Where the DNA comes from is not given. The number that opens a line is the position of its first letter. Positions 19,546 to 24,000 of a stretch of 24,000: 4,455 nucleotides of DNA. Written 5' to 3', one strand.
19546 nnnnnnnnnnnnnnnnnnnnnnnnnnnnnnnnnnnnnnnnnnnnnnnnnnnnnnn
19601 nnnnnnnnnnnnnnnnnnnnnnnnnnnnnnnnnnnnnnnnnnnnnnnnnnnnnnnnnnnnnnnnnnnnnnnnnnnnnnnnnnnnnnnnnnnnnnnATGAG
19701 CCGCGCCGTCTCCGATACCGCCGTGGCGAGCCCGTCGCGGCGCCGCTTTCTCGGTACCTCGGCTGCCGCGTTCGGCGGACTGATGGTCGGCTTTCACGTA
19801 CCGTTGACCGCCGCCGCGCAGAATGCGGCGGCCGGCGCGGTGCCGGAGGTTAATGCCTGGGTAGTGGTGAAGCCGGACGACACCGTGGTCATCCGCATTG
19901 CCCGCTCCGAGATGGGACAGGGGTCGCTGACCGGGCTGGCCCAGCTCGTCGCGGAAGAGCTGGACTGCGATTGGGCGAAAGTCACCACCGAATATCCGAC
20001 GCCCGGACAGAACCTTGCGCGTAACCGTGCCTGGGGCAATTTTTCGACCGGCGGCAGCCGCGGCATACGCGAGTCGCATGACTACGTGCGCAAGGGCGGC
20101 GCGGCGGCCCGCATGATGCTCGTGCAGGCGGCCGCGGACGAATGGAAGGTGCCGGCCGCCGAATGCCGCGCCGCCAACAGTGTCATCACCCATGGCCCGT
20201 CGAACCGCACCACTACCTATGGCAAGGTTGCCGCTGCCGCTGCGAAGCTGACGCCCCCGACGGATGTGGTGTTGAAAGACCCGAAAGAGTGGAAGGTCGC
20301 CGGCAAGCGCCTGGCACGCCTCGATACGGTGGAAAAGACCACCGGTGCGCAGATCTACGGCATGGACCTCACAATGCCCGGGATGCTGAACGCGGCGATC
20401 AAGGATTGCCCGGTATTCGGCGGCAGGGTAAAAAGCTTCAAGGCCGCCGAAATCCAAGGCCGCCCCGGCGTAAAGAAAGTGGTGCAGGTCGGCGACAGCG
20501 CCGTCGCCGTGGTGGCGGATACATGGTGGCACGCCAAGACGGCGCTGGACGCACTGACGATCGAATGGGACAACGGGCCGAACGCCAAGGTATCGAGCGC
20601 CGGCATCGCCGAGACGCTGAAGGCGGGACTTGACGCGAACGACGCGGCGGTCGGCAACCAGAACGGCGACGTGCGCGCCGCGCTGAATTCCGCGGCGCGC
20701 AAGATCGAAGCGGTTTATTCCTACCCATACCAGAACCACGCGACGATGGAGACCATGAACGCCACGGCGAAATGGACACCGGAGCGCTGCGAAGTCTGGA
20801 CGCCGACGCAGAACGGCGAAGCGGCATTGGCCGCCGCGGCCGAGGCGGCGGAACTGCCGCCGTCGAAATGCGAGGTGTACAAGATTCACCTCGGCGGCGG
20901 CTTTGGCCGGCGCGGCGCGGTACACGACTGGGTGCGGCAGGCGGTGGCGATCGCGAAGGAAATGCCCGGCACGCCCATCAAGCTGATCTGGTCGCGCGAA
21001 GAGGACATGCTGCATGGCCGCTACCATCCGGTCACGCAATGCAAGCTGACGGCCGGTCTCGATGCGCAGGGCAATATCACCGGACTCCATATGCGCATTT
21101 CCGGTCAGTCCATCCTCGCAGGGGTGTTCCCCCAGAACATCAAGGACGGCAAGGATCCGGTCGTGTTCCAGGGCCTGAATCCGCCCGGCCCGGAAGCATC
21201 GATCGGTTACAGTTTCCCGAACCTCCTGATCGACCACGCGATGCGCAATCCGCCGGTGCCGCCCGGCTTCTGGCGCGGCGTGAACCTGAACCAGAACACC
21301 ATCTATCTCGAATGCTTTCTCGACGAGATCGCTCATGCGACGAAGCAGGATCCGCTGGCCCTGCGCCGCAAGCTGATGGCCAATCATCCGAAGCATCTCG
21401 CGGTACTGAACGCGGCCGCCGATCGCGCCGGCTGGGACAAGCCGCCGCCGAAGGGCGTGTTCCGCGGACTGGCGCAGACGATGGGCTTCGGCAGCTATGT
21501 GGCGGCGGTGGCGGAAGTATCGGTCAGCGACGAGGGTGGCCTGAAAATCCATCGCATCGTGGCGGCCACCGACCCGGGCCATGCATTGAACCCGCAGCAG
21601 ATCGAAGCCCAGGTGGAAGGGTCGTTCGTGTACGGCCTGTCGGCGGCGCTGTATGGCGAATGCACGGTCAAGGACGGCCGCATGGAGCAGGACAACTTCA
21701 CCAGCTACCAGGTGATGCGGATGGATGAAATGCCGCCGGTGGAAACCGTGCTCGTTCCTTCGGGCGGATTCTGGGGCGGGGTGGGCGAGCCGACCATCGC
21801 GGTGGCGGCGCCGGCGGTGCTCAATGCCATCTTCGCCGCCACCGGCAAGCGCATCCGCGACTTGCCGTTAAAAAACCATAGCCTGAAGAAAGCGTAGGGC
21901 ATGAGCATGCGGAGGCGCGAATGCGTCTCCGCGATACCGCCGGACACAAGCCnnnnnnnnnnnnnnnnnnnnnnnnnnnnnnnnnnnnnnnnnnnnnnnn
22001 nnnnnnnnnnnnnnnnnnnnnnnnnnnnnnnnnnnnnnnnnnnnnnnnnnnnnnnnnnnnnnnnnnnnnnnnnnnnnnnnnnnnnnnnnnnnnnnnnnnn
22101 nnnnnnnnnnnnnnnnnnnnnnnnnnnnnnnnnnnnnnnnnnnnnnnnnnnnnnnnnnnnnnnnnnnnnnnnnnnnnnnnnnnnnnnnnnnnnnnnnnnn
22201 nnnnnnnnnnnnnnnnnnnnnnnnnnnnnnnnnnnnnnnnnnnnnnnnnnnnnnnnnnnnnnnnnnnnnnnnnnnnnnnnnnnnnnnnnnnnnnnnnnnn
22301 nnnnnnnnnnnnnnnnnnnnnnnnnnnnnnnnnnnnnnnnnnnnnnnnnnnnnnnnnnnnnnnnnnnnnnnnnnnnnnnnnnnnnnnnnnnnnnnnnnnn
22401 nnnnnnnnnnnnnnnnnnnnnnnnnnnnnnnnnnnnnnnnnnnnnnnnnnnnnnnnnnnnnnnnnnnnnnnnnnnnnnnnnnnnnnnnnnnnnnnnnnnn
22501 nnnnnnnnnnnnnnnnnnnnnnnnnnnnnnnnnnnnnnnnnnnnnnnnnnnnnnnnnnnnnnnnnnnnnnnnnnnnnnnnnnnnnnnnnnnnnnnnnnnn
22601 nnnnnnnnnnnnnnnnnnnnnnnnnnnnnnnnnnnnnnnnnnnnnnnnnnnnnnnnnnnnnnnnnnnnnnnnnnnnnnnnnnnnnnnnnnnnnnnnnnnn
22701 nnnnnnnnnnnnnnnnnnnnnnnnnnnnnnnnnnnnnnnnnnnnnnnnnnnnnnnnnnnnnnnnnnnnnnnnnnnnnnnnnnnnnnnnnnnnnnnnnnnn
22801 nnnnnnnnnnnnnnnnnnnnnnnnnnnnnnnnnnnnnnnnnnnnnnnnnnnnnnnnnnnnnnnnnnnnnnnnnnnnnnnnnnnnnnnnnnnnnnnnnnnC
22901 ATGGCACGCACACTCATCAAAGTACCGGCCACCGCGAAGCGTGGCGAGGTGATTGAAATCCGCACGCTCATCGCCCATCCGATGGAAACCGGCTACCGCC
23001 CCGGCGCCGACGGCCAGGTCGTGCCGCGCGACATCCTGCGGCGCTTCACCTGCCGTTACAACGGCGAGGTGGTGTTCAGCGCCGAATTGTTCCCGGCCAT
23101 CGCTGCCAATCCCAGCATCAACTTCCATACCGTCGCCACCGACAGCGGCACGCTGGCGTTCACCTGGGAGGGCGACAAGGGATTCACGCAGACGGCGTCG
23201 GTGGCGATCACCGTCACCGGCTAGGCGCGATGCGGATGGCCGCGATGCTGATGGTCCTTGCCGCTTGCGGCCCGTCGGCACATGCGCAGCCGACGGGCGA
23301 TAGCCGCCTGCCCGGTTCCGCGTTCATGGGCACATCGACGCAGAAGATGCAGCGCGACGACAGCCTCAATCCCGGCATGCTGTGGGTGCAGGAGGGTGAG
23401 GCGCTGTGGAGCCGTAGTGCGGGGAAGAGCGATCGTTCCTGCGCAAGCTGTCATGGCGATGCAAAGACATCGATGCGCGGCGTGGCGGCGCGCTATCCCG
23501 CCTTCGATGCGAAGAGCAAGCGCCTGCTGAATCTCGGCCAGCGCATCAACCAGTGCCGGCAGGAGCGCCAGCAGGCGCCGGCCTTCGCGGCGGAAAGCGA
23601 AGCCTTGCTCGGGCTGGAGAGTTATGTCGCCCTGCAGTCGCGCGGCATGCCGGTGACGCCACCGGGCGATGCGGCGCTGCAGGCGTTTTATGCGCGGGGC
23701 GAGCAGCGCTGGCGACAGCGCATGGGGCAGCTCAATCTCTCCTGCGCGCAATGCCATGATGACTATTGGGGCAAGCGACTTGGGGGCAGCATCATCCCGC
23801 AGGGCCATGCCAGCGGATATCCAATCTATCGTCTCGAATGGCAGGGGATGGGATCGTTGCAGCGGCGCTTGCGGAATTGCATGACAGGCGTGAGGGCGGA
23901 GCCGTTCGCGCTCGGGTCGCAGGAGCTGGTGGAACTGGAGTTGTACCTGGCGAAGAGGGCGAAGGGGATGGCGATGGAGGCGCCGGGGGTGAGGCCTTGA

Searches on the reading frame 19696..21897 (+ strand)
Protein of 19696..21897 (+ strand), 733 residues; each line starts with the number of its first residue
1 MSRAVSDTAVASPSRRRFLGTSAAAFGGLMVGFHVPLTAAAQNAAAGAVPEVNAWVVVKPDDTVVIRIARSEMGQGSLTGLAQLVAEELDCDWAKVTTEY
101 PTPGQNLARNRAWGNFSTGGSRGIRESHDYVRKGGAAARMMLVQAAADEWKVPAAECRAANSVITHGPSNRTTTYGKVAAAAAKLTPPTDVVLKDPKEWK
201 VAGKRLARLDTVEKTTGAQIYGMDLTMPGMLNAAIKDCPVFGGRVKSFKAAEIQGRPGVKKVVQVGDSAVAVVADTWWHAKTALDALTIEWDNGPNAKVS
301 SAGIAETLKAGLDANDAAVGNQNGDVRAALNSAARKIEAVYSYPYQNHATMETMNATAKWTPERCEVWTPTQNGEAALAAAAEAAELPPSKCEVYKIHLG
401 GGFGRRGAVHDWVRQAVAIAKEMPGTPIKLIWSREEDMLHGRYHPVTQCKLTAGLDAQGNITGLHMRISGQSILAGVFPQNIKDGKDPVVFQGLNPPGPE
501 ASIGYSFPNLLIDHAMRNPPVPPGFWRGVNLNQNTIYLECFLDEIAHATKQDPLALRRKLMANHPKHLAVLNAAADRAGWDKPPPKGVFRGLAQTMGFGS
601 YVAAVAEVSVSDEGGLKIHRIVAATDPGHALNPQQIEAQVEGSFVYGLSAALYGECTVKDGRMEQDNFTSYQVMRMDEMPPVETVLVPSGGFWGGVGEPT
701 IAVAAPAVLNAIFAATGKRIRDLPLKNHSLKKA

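Call 3: search_protein_families(library=ncbifam, proteins=[window:19696-21897:+])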
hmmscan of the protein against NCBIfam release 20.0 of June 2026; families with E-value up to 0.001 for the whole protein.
window:19696-21897:+ (733 aa): 13 families
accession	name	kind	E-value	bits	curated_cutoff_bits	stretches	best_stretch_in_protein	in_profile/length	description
NF043082.1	XdhA_XDHase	equivalog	1.6e-53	182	780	4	264-564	100-394/758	xanthine dehydrogenase subunit XdhA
TIGR03194.1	4hydrxCoA_A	equivalog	2.3e-49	168.5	994.55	2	593-728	600-740/746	4-hydroxybenzoyl-CoA reductase subunit alpha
NF007426.0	PRK09970.1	equivalog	2.3e-48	164.8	916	3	261-563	102-396/761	xanthine dehydrogenase molybdenum-binding subunit XdhA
TIGR03311.1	Se_dep_XDH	equivalog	4.9e-39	134.1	830.45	3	264-559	253-538/848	selenium-dependent xanthine dehydrogenase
NF041671.1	peri_hyde_PaoC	equivalog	8.6e-38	130.2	1180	2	269-557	111-383/735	aldehyde oxidoreductase molybdenum-binding subunit PaoC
NF041018.1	glyceraldDH_alpha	equivalog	4.8e-34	117.8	790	3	601-727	605-737/741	glyceraldehyde dehydrogenase subunit alpha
TIGR02965.1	xanthine_xdhB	equivalog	1e-31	109.9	849.5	2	260-560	87-374/758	xanthine dehydrogenase molybdopterin binding subunit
TIGR03196.1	pucD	equivalog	3.4e-31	108.4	783.65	2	261-568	89-383/763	xanthine dehydrogenase subunit D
NF040766.1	CODH_aero_grp5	exception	2.4e-26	92.2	950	2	260-468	99-312/785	aerobic carbon-monoxide dehydrogenase large subunit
NF045668.1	pterin_aldehy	equivalog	1.7e-18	66.1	1100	2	600-730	766-900/905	molybdopterin-dependent aldehyde oxidoreductase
TIGR02416.1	CO_dehy_Mo_lg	equivalog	5.7e-17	61.1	991.15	1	595-727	625-764/770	aerobic carbon-monoxide dehydrogenase large subunit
TIGR03313.1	Se_sel_red_Mo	hypoth_equivalog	3.3e-14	51.6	1101.9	2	317-468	355-504/951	molybdopterin-dependent oxidoreductase Mo/Fe-S-binding subunit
TIGR02969.1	mam_aldehyde_ox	subfamily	5.2e-08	30.8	1912.3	1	259-467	657-863/1330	aldehyde oxidase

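Call 4: search_protein_families(library=pfam, proteins=[window:19696-21897:+])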
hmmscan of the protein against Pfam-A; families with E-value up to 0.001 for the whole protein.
window:19696-21897:+ (733 aa): 2 families
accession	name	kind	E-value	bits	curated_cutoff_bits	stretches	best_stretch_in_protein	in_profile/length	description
PF02738.23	MoCoBD_1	-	2e-32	112.7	27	1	321-559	13-242/244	Molybdopterin cofactor-binding domain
PF20256.3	MoCoBD_2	-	4.4e-30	105.6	27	2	600-680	201-283/283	Molybdopterin cofactor-binding domain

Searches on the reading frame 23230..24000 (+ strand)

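Call 9: search_protein_families(library=pfam, proteins=[window:23230-24000:+])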
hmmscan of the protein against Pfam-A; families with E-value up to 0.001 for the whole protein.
window:23230-24000:+ (256 aa): 3 families
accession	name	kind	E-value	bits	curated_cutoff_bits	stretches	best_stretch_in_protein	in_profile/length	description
PF21342.2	SoxA-TsdA_cyt-c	-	7.6e-47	157.7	27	2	55-142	1-88/88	SoxA/TsdA, cytochrome c domain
PF09086.16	DUF1924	-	4.8e-06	27.3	22.5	0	53-81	8-39/96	Domain of unknown function (DUF1924)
PF13442.11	Cytochrome_CBB3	-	0.00012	22.7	27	0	69-90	12-25/68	Cytochrome C oxidase, cbb3-type, subunit III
